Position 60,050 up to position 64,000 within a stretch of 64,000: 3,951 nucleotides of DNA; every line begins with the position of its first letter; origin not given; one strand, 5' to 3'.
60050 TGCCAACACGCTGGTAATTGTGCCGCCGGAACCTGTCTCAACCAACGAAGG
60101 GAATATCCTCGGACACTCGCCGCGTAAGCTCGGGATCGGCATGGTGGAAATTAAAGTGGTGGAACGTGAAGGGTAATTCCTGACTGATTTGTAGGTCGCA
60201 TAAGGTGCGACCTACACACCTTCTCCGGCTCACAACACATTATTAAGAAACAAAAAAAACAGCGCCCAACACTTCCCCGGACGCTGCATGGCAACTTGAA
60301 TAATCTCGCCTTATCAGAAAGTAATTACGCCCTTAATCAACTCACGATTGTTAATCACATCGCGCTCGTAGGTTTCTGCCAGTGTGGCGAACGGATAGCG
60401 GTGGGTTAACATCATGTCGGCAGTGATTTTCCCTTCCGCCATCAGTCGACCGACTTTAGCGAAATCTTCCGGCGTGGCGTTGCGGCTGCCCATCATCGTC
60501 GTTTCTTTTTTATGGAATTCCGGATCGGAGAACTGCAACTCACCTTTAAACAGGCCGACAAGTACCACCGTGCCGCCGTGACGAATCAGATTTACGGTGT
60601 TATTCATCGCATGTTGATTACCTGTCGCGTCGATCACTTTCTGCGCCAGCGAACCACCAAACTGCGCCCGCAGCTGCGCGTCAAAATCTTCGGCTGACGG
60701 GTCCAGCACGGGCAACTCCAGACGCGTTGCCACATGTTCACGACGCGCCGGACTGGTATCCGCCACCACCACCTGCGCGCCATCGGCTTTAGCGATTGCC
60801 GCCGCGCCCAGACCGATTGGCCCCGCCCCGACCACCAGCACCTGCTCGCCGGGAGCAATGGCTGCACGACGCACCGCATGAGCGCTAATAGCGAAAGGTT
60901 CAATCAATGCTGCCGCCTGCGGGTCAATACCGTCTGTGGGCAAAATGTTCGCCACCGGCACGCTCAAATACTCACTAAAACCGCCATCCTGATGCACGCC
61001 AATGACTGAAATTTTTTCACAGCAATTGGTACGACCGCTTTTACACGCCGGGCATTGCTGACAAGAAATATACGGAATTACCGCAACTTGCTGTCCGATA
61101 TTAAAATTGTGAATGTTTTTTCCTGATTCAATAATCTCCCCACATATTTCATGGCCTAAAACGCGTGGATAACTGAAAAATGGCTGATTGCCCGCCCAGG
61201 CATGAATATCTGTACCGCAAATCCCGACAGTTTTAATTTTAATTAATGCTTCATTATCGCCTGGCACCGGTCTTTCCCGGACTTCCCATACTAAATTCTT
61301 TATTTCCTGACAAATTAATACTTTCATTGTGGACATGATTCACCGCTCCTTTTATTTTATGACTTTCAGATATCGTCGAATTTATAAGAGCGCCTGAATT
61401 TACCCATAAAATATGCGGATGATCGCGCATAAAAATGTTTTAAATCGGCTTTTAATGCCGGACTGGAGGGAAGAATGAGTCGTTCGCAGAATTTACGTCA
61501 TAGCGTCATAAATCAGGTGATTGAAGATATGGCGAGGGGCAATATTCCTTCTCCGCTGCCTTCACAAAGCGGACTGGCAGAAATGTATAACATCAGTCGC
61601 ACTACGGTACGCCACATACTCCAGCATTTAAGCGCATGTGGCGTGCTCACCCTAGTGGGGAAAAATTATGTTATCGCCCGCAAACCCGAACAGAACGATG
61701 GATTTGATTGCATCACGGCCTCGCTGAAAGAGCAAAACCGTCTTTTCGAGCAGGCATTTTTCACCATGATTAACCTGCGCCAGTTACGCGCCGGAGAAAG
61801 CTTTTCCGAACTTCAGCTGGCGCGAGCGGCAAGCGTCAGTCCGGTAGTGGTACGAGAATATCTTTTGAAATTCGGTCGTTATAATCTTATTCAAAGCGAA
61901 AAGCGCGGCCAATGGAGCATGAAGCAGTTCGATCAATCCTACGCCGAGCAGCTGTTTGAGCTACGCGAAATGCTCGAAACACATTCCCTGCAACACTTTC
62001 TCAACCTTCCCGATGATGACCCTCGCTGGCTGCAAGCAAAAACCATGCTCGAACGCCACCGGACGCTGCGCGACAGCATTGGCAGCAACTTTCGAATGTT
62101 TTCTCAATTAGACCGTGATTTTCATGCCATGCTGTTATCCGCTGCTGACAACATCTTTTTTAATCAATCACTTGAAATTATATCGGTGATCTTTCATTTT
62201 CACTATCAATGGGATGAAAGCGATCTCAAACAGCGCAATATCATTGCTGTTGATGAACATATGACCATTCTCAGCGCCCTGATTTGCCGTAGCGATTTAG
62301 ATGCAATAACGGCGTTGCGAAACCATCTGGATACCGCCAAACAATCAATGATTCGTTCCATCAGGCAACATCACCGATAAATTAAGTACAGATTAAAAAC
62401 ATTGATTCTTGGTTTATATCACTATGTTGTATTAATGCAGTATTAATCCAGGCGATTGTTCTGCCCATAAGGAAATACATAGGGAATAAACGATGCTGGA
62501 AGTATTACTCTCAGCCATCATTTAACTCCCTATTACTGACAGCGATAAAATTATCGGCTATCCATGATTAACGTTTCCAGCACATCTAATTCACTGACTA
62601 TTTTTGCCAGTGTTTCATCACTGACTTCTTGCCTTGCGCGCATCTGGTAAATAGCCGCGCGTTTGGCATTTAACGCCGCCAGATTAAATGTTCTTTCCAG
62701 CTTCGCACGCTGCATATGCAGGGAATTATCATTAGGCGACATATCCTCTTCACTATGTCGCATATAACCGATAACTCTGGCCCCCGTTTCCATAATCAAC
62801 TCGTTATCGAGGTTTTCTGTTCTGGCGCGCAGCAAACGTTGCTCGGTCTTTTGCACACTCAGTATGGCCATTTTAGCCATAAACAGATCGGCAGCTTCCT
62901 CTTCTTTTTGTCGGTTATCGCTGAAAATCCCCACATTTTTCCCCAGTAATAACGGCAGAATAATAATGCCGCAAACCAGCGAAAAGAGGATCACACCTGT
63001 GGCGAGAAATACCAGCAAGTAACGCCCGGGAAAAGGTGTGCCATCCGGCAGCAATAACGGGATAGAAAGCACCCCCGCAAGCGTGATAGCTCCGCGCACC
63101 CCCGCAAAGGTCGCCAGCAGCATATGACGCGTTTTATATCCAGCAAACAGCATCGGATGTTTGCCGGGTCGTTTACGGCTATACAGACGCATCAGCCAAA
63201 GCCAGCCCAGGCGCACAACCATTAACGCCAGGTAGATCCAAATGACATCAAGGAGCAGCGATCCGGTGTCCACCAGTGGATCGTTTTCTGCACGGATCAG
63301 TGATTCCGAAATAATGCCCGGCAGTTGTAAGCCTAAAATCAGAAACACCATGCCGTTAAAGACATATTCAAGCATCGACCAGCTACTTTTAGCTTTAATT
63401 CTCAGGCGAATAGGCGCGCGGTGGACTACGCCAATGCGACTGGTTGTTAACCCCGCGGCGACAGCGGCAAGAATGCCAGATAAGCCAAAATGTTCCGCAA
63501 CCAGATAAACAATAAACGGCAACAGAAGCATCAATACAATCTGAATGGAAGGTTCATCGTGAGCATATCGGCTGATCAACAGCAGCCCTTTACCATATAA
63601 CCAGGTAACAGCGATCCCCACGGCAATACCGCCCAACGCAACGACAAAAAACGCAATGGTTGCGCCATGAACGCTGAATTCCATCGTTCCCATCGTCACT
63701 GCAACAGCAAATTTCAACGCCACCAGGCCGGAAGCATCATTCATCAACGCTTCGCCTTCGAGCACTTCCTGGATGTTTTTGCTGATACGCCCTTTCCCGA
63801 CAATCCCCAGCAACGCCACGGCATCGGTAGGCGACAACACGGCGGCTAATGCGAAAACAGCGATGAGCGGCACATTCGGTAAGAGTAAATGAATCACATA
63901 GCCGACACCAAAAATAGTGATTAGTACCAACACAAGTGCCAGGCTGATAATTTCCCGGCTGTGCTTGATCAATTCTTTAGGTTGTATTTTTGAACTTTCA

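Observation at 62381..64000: CPA1-type cation/proton antiporter where the L-galactonate transporter lgoT is expected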

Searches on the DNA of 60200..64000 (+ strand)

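Call 5: search_dna_similar(query=window:60200-64000:+, collection=ecoli_genomes, mode=near, max_rows=30, rows=spread)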
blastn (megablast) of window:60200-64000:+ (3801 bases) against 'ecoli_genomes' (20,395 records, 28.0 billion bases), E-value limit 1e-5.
Records with a match: 5395; places in all: 5401; records where one place covers at least 80% of the query: 843.
Genomes with a match: 5395 of 5426; with a place that covers at least 80% of the query: 843. Places per genome that has any: lowest 1, median 1, highest 2. On chromosomes: 5398 places; on plasmids: 3.
Best place of each record, by identity: >=99% 575; 95-99% 311; 90-95% 99; 80-90% 4408; 60-80% 2.
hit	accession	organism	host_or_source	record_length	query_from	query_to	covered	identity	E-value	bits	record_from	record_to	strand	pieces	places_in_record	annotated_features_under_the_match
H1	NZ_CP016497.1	Escherichia coli strain UPEC 26-1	Homo sapiens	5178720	1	3801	100%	99.4%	0e+0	6900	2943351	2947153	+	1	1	Na+/H+ antiporter | lgoD: zinc-binding alcohol dehydrogenase family protein | GntR family transcriptional regulator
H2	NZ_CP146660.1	Escherichia coli strain MS 57-2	Homo sapiens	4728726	1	3801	100%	99.3%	0e+0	6890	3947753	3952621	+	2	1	lgoD: zinc-binding alcohol dehydrogenase family protein | IS5-like element IS903B family transposase | GntR family transcriptional regulator | cation:proton antiporter | Na+/H+ antiporter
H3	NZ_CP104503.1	Escherichia coli strain E1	Poultry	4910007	1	3801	100%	99.1%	0e+0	6833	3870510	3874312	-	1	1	Na+/H+ antiporter | lgoD: zinc-binding alcohol dehydrogenase family protein | GntR family transcriptional regulator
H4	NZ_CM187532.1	Escherichia coli strain capsule spontaneous mutant 21a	lab isolate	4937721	1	3801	100%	99.1%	0e+0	6820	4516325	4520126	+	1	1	Na+/H+ antiporter | lgoD: zinc-binding alcohol dehydrogenase family protein | GntR family transcriptional regulator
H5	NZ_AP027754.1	Escherichia coli strain 2017.02.04CC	Homo sapiens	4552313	1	3801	100%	97.4%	0e+0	6466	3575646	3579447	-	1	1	Na+/H+ antiporter | lgoD: zinc-binding alcohol dehydrogenase family protein | GntR family transcriptional regulator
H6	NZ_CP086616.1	Escherichia coli strain RIVM_C039629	Homo sapiens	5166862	1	2162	57%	86.0%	0e+0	2314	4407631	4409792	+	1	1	lgoD: L-galactonate oxidoreductase | lgoR: GntR family transcriptional regulator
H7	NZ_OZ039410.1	Escherichia coli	-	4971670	1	2162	57%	85.9%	0e+0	2305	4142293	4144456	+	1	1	lgoD: L-galactonate oxidoreductase | lgoR: GntR family transcriptional regulator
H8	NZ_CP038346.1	Escherichia coli O157:H7 strain G5295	missing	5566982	1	2162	57%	85.9%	0e+0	2302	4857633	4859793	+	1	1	lgoD: L-galactonate oxidoreductase | lgoR: GntR family transcriptional regulator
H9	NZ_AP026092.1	Escherichia coli strain 27_141091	Homo sapiens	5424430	1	2162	57%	85.9%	0e+0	2302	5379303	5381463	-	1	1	lgoD: L-galactonate oxidoreductase | lgoR: GntR family transcriptional regulator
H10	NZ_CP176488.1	Escherichia coli strain N1131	Homo sapiens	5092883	1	2162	57%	85.9%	0e+0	2298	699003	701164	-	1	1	lgoD: L-galactonate oxidoreductase | lgoR: GntR family transcriptional regulator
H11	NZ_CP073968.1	Escherichia coli strain MB30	Poultry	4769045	1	2162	57%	85.9%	0e+0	2294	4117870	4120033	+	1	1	lgoD: L-galactonate oxidoreductase | lgoR: GntR family transcriptional regulator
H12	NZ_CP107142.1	Escherichia coli strain S3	human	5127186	1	2162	57%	85.8%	0e+0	2289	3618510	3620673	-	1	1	lgoD: L-galactonate oxidoreductase | lgoR: GntR family transcriptional regulator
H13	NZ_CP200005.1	Escherichia coli strain CREC-U3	Homo sapiens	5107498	1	2162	57%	85.8%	0e+0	2289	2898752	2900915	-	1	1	lgoD: L-galactonate oxidoreductase | lgoR: GntR family transcriptional regulator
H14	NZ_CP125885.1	Escherichia coli strain AHS8C65RI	chicken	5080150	1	2162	57%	85.8%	0e+0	2287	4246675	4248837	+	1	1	lgoD: L-galactonate oxidoreductase | lgoR: GntR family transcriptional regulator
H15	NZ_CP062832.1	Escherichia coli strain Res13-Lact-PER04-33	Sus scrofa domesticus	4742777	1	2162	57%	85.7%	0e+0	2278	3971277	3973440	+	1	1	lgoD: L-galactonate oxidoreductase | lgoR: GntR family transcriptional regulator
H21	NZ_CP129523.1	Escherichia coli strain YJX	misisng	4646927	1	2162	57%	85.6%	0e+0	2265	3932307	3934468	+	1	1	lgoD: L-galactonate oxidoreductase | lgoR: GntR family transcriptional regulator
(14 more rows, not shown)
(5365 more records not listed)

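Call 6: get_annotated_region(hit=H1, flank=12000)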
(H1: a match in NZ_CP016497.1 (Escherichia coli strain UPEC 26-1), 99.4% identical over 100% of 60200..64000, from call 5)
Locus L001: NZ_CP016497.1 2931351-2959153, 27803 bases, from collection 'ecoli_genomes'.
description: Escherichia coli strain UPEC 26-1 chromosome, complete genome
organism: Escherichia coli strain UPEC 26-1 (NCBI taxid 562)
replicon: chromosome; assembly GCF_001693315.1
host: Homo sapiens; source: urine; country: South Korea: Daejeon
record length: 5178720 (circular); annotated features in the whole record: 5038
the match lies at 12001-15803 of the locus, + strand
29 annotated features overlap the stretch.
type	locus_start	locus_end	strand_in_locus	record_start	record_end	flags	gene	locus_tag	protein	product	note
CDS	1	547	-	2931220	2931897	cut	yjjG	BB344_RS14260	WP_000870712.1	pyrimidine 5'-nucleotidase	-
CDS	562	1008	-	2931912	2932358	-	rimI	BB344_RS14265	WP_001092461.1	ribosomal protein S18-alanine N-acetyltransferase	-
CDS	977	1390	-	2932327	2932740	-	holD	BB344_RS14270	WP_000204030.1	DNA polymerase III subunit psi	-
CDS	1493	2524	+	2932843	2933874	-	rsmC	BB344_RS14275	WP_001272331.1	16S rRNA (guanine(1207)-N(2))-methyltransferase RsmC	-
tRNA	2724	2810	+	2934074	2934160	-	-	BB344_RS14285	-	tRNA-Leu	-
tRNA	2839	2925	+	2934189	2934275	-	-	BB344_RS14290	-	tRNA-Leu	-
tRNA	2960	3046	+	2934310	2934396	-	-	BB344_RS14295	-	tRNA-Leu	-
CDS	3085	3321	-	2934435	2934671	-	yjjZ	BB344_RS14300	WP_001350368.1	DUF1435 domain-containing protein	-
CDS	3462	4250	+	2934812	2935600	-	fhuF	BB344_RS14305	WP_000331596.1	siderophore-iron reductase FhuF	-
CDS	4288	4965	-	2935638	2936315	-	bglJ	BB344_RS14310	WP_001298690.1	DNA-binding transcriptional activator BglJ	-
CDS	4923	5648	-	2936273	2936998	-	yjjQ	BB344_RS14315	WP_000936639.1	helix-turn-helix domain-containing protein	-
CDS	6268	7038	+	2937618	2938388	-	yjjP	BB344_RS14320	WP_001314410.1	threonine/serine ThrE exporter family protein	-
CDS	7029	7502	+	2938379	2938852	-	yjjB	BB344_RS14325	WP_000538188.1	threonine/serine exporter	-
CDS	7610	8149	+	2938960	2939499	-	dnaT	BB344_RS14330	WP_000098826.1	primosomal protein DnaT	-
CDS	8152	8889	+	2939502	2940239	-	dnaC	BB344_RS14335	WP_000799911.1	DNA replication protein DnaC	-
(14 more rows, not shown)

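Call 7: get_annotated_region(hit=H21, flank=12000)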
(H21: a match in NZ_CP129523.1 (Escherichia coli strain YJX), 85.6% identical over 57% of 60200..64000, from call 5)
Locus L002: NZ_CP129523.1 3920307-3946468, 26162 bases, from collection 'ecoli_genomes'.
description: Escherichia coli strain YJX chromosome, complete genome
organism: Escherichia coli strain YJX (NCBI taxid 562)
replicon: chromosome; assembly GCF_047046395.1
host: -; source: misisng; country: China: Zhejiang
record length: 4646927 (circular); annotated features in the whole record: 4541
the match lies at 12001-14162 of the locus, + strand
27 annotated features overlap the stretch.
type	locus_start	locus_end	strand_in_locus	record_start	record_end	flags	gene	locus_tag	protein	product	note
CDS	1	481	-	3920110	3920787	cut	yjjG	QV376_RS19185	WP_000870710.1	pyrimidine 5'-nucleotidase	-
CDS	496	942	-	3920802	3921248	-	rimI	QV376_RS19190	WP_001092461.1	ribosomal protein S18-alanine N-acetyltransferase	-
CDS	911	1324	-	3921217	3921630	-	holD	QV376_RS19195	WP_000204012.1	DNA polymerase III subunit psi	-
CDS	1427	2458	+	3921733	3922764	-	rsmC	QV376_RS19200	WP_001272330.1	16S rRNA (guanine(1207)-N(2))-methyltransferase RsmC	-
tRNA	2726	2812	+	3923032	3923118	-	-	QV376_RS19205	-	tRNA-Leu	-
tRNA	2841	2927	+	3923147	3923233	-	-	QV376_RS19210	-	tRNA-Leu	-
tRNA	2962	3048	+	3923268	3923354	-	-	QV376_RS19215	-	tRNA-Leu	-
CDS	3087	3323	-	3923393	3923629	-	yjjZ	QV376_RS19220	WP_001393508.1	DUF1435 domain-containing protein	-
CDS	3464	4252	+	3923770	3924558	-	fhuF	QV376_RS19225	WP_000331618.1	siderophore-iron reductase FhuF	-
CDS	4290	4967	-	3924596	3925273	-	bglJ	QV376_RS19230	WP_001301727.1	DNA-binding transcriptional activator BglJ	-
CDS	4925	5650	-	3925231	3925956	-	yjjQ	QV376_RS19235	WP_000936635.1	helix-turn-helix domain-containing protein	-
CDS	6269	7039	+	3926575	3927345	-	yjjP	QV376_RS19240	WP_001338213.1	threonine/serine ThrE exporter family protein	-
CDS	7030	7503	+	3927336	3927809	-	yjjB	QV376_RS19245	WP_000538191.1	threonine/serine exporter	-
CDS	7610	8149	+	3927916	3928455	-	dnaT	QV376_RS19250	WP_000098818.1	primosomal protein DnaT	-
CDS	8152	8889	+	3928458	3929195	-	dnaC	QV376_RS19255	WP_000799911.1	DNA replication protein DnaC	-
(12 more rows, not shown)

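Call 51: search_dna_similar(query=L006:9000-12700:+, collection=ecoli_genomes, mode=near, max_rows=12)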
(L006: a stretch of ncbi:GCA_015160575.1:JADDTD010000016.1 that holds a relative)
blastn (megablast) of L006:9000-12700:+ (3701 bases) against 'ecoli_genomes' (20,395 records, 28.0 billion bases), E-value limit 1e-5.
Records with a match: 5427; places in all: 10692; records where one place covers at least 80% of the query: 0.
Genomes with a match: 5425 of 5426; with a place that covers at least 80% of the query: 0. Places per genome that has any: lowest 1, median 2, highest 3. On chromosomes: 10686 places; on plasmids: 6.
Best place of each record, by identity: >=99% 313; 95-99% 4396; 90-95% 709; 80-90% 9.
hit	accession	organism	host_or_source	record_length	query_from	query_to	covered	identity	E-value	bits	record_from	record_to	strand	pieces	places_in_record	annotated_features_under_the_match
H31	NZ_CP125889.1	Escherichia coli strain EPSSH018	missing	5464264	1335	3701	64%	93.2%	0e+0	3510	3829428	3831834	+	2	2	Na+/H+ antiporter | GntR family transcriptional regulator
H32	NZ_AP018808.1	Escherichia coli strain E2865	Bos taurus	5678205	1335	3701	64%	93.0%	0e+0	3458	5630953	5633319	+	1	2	Na+/H+ antiporter | GntR family transcriptional regulator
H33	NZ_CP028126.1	Escherichia coli O26 str. RM10386 strain RM10386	Bos taurus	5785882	1335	3701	64%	93.0%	0e+0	3458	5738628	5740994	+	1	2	Na+/H+ antiporter | GntR family transcriptional regulator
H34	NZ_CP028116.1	Escherichia coli O26 str. RM8426 strain RM8426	Creek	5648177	1335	3701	64%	93.0%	0e+0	3458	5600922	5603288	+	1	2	Na+/H+ antiporter | GntR family transcriptional regulator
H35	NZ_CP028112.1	Escherichia coli O103 str. RM8385 strain RM8385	Bos taurus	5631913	1335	3701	64%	93.0%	0e+0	3458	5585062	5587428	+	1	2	Na+/H+ antiporter | GntR family transcriptional regulator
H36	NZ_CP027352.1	Escherichia coli strain 2012C-4606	missing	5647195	1335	3701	64%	93.0%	0e+0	3458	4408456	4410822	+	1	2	Na+/H+ antiporter | GntR family transcriptional regulator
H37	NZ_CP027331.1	Escherichia coli strain 2013C-3277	Homo sapiens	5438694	1335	3701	64%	93.0%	0e+0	3458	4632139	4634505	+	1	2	Na+/H+ antiporter | GntR family transcriptional regulator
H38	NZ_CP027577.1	Escherichia coli strain 2013C-4225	Homo sapiens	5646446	1335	3701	64%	93.0%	0e+0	3458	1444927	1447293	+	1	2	Na+/H+ antiporter | GntR family transcriptional regulator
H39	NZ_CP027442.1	Escherichia coli strain 2013C-3252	Homo sapiens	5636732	1335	3701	64%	93.0%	0e+0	3458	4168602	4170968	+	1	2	Na+/H+ antiporter | GntR family transcriptional regulator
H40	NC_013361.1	Escherichia coli O26:H11 str. 11368 strain 11368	-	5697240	1335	3701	64%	93.0%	0e+0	3458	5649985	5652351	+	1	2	Na+/H+ antiporter | GntR family transcriptional regulator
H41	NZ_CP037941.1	Escherichia coli strain CFSAN027350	missing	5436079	1335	3701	64%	93.0%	0e+0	3458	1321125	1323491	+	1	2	Na+/H+ antiporter | GntR family transcriptional regulator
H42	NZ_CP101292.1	Escherichia coli strain 2003-3014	Homo sapiens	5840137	1335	3701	64%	93.0%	0e+0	3458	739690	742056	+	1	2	Na+/H+ antiporter | GntR family transcriptional regulator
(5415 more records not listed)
